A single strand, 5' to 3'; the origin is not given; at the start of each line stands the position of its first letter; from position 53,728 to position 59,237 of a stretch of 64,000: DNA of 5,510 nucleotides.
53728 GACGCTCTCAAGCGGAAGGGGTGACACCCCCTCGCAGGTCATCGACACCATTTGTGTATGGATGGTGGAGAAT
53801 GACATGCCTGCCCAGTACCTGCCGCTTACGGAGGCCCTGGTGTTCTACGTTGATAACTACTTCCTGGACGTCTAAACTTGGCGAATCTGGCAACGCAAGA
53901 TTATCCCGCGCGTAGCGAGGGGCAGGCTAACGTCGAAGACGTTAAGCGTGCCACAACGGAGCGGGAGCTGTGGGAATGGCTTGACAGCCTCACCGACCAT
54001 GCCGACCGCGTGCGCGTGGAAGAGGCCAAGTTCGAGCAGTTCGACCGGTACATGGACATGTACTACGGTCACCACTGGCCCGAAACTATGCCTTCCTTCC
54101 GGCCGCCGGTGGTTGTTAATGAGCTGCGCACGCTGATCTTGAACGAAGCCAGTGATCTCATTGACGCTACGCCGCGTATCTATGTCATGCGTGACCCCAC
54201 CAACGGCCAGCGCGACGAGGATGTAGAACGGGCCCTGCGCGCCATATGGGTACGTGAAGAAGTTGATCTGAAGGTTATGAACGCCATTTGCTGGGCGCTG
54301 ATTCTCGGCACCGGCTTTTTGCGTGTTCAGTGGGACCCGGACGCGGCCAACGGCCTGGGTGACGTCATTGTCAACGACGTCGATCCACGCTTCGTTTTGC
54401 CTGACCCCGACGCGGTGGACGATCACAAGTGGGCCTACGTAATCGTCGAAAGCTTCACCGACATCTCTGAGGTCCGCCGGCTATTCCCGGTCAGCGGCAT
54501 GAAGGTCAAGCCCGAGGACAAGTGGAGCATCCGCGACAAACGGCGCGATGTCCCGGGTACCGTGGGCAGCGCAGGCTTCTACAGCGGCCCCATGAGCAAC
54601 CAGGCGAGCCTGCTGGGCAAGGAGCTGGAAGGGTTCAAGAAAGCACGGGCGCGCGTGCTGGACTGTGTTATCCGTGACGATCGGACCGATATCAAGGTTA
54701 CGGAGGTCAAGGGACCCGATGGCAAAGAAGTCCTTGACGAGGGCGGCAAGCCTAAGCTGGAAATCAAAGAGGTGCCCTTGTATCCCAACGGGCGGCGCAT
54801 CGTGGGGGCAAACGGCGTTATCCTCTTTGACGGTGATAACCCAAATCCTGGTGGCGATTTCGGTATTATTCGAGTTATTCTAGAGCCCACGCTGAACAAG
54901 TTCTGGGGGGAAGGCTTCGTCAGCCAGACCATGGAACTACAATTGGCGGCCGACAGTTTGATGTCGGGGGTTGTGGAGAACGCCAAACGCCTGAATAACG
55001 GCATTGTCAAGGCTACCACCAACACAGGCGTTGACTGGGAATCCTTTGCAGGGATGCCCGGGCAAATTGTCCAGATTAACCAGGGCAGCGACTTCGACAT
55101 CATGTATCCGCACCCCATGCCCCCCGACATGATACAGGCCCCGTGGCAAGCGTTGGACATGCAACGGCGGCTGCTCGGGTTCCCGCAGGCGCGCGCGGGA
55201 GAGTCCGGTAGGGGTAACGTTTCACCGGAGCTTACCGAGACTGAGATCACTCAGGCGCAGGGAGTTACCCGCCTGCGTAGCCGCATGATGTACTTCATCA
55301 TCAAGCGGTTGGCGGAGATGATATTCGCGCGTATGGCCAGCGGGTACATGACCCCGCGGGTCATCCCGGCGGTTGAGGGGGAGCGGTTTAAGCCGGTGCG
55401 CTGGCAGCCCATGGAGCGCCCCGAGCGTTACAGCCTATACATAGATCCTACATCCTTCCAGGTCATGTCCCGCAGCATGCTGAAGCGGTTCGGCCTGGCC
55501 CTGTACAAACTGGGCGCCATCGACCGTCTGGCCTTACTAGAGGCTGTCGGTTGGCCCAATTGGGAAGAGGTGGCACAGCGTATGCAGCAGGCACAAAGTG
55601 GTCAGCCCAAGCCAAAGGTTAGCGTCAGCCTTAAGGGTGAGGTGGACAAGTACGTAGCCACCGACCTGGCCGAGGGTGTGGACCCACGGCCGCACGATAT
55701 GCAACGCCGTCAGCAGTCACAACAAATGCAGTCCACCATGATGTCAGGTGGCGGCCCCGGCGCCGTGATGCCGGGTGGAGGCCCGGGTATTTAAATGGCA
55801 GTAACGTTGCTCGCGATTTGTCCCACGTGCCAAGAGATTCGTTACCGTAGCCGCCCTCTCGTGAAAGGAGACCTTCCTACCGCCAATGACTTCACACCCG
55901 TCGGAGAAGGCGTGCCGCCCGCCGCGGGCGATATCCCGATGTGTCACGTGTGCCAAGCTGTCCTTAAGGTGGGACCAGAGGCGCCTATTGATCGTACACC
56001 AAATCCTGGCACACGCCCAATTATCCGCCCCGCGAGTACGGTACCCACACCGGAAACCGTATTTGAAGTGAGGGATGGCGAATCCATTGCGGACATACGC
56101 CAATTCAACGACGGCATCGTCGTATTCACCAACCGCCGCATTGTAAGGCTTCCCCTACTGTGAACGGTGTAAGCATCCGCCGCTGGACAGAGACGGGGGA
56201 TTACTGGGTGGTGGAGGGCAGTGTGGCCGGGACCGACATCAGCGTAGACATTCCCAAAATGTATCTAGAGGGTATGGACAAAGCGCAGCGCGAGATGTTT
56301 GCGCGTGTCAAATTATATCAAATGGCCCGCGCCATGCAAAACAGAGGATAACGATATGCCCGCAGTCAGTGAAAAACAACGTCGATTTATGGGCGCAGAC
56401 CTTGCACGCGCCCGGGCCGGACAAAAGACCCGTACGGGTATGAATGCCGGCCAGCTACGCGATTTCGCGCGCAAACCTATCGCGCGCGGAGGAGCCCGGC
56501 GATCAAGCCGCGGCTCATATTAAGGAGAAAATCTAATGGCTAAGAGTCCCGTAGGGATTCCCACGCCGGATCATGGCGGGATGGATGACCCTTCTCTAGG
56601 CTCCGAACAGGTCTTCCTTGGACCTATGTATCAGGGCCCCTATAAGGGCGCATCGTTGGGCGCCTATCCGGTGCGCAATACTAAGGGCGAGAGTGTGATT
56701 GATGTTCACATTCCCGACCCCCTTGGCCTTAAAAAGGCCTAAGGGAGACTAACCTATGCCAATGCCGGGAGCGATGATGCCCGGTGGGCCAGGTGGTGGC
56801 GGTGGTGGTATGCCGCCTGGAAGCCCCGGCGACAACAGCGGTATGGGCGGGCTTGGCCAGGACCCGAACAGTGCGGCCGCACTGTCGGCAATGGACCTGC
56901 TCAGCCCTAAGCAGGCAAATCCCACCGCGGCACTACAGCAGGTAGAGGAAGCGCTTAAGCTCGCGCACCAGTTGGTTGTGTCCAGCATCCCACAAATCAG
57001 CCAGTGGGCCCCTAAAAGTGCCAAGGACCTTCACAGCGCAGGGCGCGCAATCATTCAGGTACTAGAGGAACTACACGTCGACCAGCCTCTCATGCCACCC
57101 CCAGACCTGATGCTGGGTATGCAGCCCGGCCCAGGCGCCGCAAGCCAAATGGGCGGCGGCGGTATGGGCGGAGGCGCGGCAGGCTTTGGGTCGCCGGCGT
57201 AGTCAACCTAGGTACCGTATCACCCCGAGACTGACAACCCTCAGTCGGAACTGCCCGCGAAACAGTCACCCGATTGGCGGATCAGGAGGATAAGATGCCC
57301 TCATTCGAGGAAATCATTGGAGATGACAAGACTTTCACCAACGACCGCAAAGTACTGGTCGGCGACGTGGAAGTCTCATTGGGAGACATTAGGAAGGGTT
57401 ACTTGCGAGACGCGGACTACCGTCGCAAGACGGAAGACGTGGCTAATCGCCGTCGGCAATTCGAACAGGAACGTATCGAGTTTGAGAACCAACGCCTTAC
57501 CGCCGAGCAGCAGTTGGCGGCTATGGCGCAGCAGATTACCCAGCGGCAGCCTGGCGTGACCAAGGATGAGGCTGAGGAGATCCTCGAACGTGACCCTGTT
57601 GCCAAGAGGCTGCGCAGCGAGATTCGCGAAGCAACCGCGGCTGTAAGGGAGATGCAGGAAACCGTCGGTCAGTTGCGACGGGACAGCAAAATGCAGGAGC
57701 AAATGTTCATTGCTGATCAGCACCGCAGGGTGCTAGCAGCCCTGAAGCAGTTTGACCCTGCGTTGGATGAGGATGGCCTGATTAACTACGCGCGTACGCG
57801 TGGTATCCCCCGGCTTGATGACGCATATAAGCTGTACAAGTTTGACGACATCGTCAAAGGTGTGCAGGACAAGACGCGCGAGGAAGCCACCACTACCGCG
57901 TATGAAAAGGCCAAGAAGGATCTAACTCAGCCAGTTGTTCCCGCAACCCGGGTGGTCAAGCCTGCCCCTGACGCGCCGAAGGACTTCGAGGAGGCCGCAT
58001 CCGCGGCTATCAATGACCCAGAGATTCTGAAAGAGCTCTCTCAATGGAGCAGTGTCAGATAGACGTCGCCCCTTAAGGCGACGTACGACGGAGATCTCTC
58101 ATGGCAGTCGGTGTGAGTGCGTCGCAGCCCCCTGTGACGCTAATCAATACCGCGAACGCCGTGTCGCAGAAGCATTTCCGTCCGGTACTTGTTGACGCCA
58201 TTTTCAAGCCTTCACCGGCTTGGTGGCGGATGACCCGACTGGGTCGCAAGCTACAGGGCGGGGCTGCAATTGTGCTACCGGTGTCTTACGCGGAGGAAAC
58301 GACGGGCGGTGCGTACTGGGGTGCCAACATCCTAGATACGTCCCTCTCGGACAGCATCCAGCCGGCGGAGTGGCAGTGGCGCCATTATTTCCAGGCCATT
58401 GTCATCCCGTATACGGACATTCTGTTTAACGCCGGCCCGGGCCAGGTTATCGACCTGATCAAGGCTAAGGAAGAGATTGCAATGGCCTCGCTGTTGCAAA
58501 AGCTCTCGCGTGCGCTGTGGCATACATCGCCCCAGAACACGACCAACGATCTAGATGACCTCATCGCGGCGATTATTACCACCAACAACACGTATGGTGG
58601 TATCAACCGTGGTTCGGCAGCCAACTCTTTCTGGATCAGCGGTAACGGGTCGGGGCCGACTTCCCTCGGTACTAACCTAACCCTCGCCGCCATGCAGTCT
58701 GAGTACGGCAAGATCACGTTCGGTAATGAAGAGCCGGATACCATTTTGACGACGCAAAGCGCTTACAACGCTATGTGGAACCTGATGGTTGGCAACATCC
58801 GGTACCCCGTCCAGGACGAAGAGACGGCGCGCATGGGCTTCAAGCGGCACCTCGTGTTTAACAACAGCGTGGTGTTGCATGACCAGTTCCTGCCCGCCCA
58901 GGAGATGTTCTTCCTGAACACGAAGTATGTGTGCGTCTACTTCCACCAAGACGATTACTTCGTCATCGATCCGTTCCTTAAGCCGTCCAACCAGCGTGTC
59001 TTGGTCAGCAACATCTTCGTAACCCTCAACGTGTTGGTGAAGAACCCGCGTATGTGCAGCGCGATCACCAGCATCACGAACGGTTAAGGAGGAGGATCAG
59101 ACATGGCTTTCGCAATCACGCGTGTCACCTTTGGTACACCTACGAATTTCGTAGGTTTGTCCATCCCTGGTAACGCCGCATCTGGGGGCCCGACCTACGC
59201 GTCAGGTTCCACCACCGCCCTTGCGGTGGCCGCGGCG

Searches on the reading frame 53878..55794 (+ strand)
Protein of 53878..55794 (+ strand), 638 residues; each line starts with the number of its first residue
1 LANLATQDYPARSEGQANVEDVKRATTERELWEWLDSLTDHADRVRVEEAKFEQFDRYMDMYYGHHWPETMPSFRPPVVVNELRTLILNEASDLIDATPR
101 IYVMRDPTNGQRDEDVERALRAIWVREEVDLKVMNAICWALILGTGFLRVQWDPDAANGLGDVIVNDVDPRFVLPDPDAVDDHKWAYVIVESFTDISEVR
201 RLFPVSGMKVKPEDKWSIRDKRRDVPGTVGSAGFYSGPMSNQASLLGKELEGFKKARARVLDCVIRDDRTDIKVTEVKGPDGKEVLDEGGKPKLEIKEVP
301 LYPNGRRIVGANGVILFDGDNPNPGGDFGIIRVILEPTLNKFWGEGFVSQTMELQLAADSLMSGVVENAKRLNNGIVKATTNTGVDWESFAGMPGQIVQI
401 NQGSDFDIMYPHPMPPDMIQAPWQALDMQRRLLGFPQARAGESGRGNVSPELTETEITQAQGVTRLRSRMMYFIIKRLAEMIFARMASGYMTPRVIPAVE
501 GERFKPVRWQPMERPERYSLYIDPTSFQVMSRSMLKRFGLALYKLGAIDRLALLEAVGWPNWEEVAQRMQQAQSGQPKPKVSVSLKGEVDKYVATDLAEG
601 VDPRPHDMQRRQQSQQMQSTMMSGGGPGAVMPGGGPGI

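Call 12: search_dna_similar(query=window:53878-55794:+, collection=phages, mode=protein, max_rows=15)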
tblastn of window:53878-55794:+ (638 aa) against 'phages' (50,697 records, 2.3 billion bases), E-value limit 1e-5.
No match.

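Call 19: search_protein_families(library=pfam, proteins=[window:53878-55794:+], max_evalue=0.01)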
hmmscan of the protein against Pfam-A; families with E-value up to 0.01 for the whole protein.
window:53878-55794:+ (638 aa): 2 families
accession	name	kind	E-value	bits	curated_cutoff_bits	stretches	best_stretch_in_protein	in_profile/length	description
PF23899.1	SU10_portal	-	2.7e-06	26.6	30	1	307-487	295-467/593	Phage SU10 portal protein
PF16510.12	P22_portal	-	4.5e-06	25.9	26.1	1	48-602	11-562/594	Phage P22-like portal protein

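Call 20: find_related_loci(query=window:53878-55794:+, collection=viral_contigs, flank=10000)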
Query window:53878-55794:+ (638 aa) in viral_contigs; peptide patterns used: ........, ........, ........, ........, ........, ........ (x = any residue, [..] = any of these).
15 stretches matched a pattern, but none encodes a relative of the query by tblastn (E <= 1e-3).

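Call 22: find_homologous_proteins(query=window:53878-55794:+, max_evalue=0.001)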
Query window:53878-55794:+ (638 aa): 102 proteins with E <= 0.001 among 8000 candidates.
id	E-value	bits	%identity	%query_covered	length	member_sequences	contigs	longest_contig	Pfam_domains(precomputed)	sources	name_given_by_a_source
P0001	0.0e+0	1467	100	100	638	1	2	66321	PF23899.2,PF16510.13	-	-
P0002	4.9e-257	873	66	88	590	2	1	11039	PF23899.2,PF16510.13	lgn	-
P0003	1.2e-252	858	64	91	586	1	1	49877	-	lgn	-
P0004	5.8e-252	856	64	88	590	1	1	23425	-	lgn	-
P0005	7.5e-251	852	64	88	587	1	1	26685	-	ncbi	-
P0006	2.5e-250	851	63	91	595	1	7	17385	PF16510.13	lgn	-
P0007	6.4e-250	849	65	86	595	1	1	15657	-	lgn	-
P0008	1.1e-249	848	64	85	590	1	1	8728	-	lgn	-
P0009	1.8e-249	848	66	83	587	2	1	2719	PF16510.13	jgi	-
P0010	8.2e-246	836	66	86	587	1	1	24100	PF16510.13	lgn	-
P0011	8.5e-243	826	63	87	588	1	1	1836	-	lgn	-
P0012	2.4e-242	824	64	86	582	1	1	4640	-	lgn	-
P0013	1.5e-241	822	64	86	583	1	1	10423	-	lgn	-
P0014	2.4e-240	818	61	89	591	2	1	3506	-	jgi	jgi:hypothetical protein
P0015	1.0e-237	809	62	88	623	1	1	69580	-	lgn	-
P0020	2.3e-233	794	64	86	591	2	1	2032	-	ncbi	-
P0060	2.6e-206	705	56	88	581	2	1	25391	PF23899.2,PF16510.13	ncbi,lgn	-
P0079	1.1e-169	584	55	76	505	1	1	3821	PF23899.2,PF16510.13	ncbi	ncbi:MAG: hypothetical protein ABIN58_03990, partial [candidate division WOR-3 bacterium]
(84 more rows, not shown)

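Call 25: find_encoding_contigs(protein=P0015, flank=10000, max_places=2)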
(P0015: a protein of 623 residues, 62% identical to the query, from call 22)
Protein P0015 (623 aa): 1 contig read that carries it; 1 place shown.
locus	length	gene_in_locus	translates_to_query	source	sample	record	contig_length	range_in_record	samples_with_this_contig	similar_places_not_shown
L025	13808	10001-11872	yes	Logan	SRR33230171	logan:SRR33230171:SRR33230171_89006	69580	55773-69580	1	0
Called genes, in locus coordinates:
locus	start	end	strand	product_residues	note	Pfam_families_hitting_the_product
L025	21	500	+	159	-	-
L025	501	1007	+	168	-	-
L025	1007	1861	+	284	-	-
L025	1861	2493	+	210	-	-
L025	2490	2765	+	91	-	-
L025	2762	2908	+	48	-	-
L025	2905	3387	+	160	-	-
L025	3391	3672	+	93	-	-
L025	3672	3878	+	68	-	-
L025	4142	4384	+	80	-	-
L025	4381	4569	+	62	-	-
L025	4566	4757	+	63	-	-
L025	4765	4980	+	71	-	-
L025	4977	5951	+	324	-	PF00106:adh_short, PF01073:3Beta_HSD, PF01370:Epimerase, PF02719:Polysacc_synt_2, PF04321:RmlD_sub_bind, PF08659:KR, PF13460:NAD_binding_10, PF16363:GDP_Man_Dehyd, +2 more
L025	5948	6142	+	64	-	-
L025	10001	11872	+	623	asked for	-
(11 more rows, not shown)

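Call 26: find_encoding_contigs(protein=P0003, flank=10000, max_places=2)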
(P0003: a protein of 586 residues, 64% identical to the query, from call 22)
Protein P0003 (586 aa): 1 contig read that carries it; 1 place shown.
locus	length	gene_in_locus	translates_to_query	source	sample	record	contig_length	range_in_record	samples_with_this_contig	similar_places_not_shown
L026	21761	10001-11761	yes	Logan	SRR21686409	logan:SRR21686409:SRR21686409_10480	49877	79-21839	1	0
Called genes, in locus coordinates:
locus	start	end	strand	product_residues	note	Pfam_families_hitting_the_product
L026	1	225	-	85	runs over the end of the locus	-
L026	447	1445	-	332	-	-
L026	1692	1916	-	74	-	-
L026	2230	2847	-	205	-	-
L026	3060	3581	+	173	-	-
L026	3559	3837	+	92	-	-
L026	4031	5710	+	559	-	-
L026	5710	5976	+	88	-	-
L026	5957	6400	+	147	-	-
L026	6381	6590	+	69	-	-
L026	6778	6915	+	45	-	-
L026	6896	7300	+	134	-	-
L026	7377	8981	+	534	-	PF17289:Terminase_6C (weak)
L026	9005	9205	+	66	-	-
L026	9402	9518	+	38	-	-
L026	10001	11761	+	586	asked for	-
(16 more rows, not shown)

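Call 31: find_related_loci(query=A2, collection=viral_contigs, flank=10000)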
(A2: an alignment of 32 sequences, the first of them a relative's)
Query A2 (638 aa) in viral_contigs; peptide patterns used: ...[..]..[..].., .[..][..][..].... (x = any residue, [..] = any of these).
112 stretches matched a pattern; 28 encode a relative of the query (tblastn E <= 1e-3); 28 distinct loci.
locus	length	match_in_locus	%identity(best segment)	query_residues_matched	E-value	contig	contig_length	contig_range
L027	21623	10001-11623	64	28-573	0e+0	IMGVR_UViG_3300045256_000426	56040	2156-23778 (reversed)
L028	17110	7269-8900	61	28-573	0e+0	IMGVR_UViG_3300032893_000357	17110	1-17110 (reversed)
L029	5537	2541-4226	58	21-573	0e+0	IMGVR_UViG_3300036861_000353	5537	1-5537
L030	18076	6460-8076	60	32-572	0e+0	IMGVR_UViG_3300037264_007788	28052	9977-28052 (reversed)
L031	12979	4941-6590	59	21-570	0e+0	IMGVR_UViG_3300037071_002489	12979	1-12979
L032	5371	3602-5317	54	11-576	0e+0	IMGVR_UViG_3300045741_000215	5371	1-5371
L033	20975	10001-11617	56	28-569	0e+0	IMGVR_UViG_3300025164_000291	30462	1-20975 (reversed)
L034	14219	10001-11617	56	28-569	0e+0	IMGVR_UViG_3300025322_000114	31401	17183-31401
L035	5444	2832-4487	54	31-576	0e+0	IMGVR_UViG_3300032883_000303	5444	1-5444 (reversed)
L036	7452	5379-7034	54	31-576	0e+0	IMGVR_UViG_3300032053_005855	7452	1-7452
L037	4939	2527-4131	39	27-571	8e-114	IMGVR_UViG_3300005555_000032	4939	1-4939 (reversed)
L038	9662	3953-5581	38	22-571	1e-112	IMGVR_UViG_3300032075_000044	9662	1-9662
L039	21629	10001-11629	38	22-571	1e-112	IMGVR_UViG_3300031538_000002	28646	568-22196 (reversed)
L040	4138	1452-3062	39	28-571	2e-113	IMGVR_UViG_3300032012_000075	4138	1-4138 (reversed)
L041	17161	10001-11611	39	28-571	8e-112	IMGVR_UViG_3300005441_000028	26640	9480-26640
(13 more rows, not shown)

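Call 78: list_cluster_members(proteins=[P0005, P0020, P0060, P0079])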
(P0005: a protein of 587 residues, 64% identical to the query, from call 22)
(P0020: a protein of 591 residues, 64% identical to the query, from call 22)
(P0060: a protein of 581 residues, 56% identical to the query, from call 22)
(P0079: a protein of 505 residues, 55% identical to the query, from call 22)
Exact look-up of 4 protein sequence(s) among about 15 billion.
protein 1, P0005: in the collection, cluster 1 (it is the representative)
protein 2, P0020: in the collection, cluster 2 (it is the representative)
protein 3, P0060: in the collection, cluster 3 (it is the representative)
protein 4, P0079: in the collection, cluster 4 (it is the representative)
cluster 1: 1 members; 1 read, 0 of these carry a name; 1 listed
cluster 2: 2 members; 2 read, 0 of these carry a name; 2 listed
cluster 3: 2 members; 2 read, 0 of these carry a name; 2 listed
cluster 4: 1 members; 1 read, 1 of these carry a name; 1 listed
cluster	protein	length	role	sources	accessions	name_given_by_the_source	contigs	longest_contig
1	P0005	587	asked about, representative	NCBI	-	-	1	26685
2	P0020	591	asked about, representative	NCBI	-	-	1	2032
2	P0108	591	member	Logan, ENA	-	-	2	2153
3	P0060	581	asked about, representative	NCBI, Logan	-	-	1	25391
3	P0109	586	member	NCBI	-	-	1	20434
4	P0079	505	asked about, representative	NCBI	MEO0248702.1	MAG: hypothetical protein ABIN58_03990, partial [candidate division WOR-3 bacterium]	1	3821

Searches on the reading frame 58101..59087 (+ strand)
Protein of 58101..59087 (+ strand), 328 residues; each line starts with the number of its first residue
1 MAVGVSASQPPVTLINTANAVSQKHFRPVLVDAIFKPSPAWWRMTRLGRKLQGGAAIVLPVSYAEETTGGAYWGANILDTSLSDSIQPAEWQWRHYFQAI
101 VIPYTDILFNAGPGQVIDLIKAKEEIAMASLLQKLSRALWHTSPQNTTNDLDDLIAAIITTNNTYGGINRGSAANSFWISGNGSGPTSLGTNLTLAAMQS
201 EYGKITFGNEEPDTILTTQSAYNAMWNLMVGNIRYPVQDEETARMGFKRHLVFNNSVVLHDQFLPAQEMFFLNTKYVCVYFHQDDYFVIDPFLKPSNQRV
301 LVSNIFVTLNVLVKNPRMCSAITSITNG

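Call 19: search_protein_families(library=pfam, proteins=[window:58101-59087:+], max_evalue=0.01)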
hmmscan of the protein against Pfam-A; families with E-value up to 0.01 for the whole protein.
window:58101-59087:+ (328 aa): 0 families

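Call 104: search_dna_similar(query=window:58101-59087:+, collection=phages, mode=protein, max_rows=12, max_evalue=0.001)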
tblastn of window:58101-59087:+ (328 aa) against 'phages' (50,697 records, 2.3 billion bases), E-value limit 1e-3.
Records with a match: 10; places in all: 10; records where one place covers at least 80% of the query: 4.
Best place of each record, by identity: <60% 10.
By first word of the organism name: Bacteriophage 3; Myxococcus 3; Bradyrhizobium 1; Caudoviricetes 1; Stenotrophomonas 1; TM7 1.
By host as written in the record: - 4; Myxococcus xanthus strain DK883 2; Myxococcus xanthus 1; Bradyrhizobium japonicum S10J 1; Stenotrophomonas maltophilia 1207 1; candidate division TM7 DolZOral124_TM7_55_12 1.
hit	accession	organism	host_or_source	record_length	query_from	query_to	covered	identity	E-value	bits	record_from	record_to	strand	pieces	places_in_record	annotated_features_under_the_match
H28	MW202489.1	Bacteriophage sp.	Manatee Spring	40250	4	322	97%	25.4%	8e-16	84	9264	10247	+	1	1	major virion structural protein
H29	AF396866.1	Myxococcus phage Mx8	Myxococcus xanthus strain DK883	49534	29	288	79%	28.8%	2e-18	92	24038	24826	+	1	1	major virion structural protein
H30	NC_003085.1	Myxococcus phage Mx8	Myxococcus xanthus strain DK883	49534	29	288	79%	28.8%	2e-18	92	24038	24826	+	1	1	major head protein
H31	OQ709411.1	Myxococcus phage Mx9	Myxococcus xanthus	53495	49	288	73%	30.6%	3e-20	97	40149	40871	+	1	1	putative major capsid protein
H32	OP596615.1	Bradyrhizobium phage ppBjS10J-1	Bradyrhizobium japonicum S10J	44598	31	288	79%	27.5%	9e-16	84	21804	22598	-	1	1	major capsid protein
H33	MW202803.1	Caudoviricetes sp.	Manatee Spring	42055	32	317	87%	24.5%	3e-17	88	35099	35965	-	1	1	major capsid protein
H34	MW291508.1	Stenotrophomonas phage BUCT555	Stenotrophomonas maltophilia 1207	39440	30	288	79%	26.5%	5e-15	82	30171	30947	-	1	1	major capsid protein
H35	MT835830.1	Bacteriophage sp.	human fecal samples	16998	30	284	78%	25.7%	8e-14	78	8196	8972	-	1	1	record has no annotation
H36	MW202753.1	Bacteriophage sp.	Manatee Spring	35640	15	323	94%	21.1%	4e-5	51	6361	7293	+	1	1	major capsid protein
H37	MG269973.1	TM7 phage DolZOral124_53_65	candidate division TM7 ...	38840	61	327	81%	24.1%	6e-9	63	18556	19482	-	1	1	homeodomain-like protein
